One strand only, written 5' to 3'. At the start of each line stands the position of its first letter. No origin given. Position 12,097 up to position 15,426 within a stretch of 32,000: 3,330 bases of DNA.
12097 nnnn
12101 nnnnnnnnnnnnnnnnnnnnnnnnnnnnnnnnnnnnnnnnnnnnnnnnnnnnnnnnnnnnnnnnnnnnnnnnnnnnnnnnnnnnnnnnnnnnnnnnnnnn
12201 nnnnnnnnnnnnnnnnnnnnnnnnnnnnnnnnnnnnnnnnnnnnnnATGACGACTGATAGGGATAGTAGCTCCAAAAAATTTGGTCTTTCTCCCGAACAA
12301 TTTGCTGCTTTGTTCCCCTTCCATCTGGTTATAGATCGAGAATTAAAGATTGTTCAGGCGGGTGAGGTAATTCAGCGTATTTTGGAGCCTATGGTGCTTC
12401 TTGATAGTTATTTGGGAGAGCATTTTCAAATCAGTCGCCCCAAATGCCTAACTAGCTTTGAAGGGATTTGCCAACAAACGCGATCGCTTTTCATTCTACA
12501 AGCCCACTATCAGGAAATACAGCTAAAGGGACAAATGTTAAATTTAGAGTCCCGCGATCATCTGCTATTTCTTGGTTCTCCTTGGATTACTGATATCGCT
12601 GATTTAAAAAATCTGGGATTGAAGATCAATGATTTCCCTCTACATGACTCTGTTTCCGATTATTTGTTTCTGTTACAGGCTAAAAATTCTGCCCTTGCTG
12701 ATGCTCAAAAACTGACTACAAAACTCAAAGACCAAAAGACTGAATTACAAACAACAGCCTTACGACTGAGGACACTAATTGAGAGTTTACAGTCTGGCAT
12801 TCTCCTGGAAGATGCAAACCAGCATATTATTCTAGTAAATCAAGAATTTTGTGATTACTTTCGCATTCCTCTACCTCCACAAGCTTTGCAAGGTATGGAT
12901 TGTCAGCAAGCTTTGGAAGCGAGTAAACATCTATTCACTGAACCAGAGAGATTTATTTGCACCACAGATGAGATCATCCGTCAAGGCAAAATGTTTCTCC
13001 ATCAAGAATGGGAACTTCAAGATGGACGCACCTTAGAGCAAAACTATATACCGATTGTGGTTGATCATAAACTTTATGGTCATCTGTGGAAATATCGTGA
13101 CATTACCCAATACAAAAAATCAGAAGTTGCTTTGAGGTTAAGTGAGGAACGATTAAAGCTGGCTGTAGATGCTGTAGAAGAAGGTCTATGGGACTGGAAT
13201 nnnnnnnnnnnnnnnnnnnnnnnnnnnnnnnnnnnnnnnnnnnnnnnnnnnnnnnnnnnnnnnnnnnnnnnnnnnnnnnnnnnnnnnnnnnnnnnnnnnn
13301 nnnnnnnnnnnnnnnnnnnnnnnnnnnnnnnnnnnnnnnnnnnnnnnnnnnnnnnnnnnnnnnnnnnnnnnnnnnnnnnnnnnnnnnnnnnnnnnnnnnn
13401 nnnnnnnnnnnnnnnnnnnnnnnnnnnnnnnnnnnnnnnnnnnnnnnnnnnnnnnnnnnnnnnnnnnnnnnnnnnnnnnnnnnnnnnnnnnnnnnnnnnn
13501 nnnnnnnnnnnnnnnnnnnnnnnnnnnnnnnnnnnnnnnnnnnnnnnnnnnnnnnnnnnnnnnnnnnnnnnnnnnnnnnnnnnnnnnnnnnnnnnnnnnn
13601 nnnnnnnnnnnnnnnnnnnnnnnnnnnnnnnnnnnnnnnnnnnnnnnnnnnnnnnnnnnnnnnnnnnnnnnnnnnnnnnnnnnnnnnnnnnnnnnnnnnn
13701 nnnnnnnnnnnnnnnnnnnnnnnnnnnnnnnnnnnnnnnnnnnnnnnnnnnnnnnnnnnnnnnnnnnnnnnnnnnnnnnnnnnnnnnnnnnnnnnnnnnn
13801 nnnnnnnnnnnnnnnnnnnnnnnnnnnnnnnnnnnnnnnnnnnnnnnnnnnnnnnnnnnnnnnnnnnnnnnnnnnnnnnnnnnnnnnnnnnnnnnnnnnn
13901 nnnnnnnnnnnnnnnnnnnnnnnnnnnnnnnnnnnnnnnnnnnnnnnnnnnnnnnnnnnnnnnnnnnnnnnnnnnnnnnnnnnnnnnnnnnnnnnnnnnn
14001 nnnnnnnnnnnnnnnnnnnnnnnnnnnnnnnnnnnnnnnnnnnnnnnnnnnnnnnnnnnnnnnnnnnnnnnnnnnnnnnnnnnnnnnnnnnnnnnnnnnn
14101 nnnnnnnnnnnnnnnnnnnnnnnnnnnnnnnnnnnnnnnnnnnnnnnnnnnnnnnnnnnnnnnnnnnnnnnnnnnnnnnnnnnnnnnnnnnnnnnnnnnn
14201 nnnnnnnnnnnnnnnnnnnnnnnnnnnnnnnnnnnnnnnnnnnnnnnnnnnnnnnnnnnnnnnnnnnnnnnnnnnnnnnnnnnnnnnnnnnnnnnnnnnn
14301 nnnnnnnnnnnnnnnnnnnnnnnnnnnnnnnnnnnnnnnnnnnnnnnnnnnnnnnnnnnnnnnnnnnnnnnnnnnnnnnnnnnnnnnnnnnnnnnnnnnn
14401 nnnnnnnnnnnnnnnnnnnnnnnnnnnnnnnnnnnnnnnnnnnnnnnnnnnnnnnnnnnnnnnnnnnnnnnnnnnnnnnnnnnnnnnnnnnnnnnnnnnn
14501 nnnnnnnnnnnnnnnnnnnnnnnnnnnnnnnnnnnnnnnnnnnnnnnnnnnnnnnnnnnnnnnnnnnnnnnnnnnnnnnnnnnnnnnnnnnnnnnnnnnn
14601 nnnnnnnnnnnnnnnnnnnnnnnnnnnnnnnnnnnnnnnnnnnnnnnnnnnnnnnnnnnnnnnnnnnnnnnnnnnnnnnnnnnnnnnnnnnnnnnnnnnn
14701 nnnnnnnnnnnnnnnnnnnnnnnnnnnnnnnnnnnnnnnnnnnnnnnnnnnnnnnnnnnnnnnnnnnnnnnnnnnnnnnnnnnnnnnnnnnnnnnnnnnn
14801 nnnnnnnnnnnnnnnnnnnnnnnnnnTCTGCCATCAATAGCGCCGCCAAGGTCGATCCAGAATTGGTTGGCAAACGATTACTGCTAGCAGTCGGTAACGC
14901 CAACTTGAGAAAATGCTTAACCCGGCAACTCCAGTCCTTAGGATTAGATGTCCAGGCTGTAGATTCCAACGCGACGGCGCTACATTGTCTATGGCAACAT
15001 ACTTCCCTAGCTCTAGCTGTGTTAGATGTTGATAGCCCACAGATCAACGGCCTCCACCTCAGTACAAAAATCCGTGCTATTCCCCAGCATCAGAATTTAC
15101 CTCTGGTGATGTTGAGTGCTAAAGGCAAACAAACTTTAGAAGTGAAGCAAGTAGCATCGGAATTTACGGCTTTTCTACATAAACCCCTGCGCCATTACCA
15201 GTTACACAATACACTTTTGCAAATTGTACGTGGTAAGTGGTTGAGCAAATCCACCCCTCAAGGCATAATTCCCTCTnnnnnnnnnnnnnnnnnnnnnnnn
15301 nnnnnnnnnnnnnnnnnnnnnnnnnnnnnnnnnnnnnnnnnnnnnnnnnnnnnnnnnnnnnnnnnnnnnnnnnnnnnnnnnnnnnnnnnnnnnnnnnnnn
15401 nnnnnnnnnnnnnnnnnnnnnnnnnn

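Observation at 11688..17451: H-NOX gas sensor operon ending in a PP2C phosphatase response regulator, a candidate NO input to the neighbouring partner switch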

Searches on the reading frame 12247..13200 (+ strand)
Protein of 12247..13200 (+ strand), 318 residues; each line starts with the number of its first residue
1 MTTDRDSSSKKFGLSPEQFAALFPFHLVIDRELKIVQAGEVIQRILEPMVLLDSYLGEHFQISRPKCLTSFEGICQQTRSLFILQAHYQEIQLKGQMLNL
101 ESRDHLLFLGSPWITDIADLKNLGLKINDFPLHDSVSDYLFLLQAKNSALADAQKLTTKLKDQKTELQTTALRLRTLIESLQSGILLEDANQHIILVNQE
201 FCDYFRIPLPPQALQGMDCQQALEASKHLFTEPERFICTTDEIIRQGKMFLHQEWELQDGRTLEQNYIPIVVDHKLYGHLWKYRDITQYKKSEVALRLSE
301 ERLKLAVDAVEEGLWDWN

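Call 57: search_solved_structures(query=window:12247-13200:+, max_evalue=0.001)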
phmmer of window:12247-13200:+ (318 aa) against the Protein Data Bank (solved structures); distinct sequences matched with E-value up to 0.001: 8.
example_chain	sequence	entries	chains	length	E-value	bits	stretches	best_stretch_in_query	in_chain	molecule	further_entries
2p04_A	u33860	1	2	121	2.1e-28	102.8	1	13-127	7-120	signal transduction histidine kinase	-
2p08_A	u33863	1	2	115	4e-28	101.9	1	14-127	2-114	signal transduction histidine kinase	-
6jt0_B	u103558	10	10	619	3.8e-18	69.1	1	7-171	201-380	Guanylate cyclase soluble subunit beta-1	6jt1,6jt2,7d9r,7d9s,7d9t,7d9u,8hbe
6pas_B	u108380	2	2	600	3.1e-16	62.9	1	13-169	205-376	Soluble guanylyl cyclase beta-1 subunit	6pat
9oxn_B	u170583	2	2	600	3.1e-16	62.9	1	13-169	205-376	Guanylate cyclase soluble subunit beta-1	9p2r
6pas_A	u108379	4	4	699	2.4e-14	56.7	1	12-162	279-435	Soluble guanylyl cyclase alpha-1 subunit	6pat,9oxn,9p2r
6jt0_A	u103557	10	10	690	3.8e-13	52.7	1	17-145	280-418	Guanylate cyclase soluble subunit alpha-1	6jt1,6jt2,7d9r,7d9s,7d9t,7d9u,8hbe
4gj4_A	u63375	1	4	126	1.9e-10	43.9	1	18-129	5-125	Soluble guanylyl cyclase alpha-1 subunit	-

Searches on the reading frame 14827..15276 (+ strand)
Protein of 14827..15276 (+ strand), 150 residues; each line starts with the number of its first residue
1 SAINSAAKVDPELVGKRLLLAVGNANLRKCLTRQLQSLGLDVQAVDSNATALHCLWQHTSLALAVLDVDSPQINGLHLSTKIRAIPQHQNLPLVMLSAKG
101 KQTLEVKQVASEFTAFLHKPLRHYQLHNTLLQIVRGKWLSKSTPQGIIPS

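Call 58: search_protein_families(library=pfam, proteins=[window:14827-15276:+], max_evalue=0.01)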
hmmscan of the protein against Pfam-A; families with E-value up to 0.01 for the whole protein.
window:14827-15276:+ (150 aa): 1 family
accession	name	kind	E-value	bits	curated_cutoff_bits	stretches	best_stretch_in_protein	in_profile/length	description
PF00072.30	Response_reg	-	2e-12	47.7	30.2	1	26-129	9-109/111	Response regulator receiver domain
